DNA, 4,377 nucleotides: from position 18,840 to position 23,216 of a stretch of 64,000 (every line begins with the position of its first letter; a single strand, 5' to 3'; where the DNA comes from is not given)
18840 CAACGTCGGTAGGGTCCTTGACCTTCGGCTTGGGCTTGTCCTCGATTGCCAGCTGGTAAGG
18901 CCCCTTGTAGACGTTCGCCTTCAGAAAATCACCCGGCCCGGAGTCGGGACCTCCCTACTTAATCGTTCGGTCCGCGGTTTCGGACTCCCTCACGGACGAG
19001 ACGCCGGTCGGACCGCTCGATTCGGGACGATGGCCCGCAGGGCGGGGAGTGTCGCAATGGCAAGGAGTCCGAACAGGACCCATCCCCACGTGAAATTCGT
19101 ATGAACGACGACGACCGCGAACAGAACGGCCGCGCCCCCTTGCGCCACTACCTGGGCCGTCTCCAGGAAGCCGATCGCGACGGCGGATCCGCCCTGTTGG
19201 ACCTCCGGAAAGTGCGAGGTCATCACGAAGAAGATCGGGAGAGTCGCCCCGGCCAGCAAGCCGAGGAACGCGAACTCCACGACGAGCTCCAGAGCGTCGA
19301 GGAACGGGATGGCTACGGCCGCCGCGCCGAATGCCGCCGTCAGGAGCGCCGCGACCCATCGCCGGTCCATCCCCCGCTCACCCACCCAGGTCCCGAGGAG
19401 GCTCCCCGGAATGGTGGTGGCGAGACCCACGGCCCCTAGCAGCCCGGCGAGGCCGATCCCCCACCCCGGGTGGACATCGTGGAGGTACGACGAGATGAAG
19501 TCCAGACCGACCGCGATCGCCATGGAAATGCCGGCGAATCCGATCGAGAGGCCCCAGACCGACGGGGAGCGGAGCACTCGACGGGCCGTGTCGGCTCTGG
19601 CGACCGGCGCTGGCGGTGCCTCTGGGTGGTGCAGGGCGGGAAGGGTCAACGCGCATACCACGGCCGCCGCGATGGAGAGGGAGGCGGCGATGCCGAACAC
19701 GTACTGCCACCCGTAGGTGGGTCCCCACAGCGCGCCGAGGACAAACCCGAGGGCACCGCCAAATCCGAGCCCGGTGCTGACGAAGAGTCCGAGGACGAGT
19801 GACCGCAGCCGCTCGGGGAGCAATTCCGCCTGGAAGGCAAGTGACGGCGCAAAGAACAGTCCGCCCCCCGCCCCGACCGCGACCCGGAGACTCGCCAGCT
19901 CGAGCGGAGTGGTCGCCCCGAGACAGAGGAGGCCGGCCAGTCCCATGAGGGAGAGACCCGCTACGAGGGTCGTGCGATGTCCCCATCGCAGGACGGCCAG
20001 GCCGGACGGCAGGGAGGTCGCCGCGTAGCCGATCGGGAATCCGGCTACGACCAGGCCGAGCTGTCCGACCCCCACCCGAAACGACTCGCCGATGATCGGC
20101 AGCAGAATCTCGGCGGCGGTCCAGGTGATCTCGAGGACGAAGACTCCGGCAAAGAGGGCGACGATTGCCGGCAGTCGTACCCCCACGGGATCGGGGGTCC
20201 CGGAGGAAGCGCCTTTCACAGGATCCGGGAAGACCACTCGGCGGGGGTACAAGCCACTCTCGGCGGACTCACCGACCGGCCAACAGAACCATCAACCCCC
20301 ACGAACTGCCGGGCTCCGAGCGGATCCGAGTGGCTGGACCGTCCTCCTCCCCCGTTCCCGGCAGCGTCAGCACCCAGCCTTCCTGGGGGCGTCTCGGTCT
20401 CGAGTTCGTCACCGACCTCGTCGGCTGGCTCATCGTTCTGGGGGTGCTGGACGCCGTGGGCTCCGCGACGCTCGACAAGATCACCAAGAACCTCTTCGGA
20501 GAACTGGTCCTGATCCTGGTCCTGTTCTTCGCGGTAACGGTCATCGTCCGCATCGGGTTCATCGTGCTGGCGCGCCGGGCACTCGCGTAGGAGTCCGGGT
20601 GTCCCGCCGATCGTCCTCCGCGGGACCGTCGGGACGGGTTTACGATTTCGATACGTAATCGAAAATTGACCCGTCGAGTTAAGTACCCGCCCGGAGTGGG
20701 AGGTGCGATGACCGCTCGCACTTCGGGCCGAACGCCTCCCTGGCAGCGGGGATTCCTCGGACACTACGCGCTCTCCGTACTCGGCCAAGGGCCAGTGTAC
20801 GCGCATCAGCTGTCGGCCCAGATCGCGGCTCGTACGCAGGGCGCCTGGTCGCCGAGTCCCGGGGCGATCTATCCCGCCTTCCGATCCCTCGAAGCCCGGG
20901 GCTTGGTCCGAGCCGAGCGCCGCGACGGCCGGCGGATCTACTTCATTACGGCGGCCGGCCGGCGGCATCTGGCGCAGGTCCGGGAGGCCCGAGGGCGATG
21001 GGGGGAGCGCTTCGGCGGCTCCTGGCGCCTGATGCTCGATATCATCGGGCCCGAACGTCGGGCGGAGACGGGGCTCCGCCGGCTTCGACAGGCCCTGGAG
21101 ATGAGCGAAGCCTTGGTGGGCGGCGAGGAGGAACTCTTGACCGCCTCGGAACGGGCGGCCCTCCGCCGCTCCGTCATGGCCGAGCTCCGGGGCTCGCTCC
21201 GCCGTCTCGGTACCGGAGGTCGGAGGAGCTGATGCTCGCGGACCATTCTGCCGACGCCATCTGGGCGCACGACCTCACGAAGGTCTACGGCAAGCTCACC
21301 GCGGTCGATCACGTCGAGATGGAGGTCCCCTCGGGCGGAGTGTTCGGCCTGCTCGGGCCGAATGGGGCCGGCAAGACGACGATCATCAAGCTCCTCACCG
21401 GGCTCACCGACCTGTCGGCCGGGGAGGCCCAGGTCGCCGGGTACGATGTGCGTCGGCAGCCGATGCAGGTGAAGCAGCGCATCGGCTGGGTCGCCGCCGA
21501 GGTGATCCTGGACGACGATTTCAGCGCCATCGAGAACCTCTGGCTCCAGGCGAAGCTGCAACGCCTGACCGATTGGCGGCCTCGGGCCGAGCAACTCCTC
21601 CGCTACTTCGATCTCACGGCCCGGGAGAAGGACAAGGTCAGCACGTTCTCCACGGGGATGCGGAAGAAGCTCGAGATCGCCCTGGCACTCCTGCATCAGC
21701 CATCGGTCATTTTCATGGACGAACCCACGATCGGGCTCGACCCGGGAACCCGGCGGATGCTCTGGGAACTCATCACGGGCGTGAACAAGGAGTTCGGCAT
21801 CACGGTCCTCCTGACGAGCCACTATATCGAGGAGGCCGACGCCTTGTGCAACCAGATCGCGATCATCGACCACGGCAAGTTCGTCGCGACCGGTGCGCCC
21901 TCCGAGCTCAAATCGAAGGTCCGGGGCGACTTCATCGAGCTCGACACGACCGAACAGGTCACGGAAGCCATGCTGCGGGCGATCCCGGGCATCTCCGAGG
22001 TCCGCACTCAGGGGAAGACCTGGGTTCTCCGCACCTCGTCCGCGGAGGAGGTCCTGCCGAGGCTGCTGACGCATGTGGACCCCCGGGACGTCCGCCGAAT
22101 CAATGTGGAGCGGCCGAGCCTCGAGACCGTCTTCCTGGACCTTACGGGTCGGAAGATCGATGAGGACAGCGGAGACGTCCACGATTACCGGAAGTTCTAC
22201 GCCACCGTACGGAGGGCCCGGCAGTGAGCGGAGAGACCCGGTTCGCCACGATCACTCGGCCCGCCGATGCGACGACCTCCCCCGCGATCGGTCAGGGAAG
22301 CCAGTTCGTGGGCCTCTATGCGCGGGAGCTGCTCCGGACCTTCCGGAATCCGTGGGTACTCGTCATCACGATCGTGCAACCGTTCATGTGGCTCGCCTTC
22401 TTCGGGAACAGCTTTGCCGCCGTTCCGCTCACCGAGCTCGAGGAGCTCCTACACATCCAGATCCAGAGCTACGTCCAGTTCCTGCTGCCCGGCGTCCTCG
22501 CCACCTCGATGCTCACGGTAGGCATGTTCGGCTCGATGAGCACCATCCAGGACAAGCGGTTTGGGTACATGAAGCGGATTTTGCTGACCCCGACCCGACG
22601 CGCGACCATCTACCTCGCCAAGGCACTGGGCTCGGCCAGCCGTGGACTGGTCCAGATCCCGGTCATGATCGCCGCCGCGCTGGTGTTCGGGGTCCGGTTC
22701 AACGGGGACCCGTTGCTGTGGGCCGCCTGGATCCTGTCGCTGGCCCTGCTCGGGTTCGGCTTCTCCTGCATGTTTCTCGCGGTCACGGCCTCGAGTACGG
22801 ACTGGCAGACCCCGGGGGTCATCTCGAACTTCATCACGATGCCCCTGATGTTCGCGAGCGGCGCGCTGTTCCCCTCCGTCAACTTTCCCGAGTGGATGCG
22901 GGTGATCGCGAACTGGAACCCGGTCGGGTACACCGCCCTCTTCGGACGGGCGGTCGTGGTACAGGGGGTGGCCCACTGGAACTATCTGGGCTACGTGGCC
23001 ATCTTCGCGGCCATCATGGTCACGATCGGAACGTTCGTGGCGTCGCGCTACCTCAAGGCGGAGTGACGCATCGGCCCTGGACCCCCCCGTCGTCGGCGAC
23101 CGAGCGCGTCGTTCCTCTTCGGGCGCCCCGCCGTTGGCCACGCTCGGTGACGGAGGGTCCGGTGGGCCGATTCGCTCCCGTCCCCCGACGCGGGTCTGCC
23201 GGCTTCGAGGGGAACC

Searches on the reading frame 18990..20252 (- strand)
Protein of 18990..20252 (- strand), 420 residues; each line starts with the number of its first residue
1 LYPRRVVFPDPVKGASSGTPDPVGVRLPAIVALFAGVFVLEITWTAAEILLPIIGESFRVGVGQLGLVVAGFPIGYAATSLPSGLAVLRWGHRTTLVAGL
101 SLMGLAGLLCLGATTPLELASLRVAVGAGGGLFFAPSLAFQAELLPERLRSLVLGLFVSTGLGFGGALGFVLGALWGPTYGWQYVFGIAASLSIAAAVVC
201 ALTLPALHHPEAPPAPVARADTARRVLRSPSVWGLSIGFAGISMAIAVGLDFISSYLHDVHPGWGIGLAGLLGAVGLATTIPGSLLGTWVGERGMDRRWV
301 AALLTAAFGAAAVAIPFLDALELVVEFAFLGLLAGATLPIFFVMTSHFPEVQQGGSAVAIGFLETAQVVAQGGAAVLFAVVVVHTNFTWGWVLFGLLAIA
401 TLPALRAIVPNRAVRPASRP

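Call 62: search_protein_families(library=pfam, proteins=[window:18990-20252:-], max_evalue=0.0001)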
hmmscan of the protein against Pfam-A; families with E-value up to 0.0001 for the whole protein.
window:18990-20252:- (420 aa): 1 family
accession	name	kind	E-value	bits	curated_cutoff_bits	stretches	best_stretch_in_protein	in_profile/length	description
PF07690.21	MFS_1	-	1.4e-38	133.1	33.4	1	33-360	1-334/347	Major Facilitator Superfamily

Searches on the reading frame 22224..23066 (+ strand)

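Call 62: search_protein_families(library=pfam, proteins=[window:22224-23066:+], max_evalue=0.0001)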
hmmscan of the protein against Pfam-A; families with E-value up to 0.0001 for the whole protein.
window:22224-23066:+ (280 aa): 2 families
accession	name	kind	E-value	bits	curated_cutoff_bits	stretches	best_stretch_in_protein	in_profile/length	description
PF01061.29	ABC2_membrane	-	5.5e-28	98.4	26.9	1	27-237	2-202/211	ABC-2 type transporter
PF12698.13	ABC2_membrane_3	-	4.8e-19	69.1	31.6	1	79-269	156-345/347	ABC-2 family transporter protein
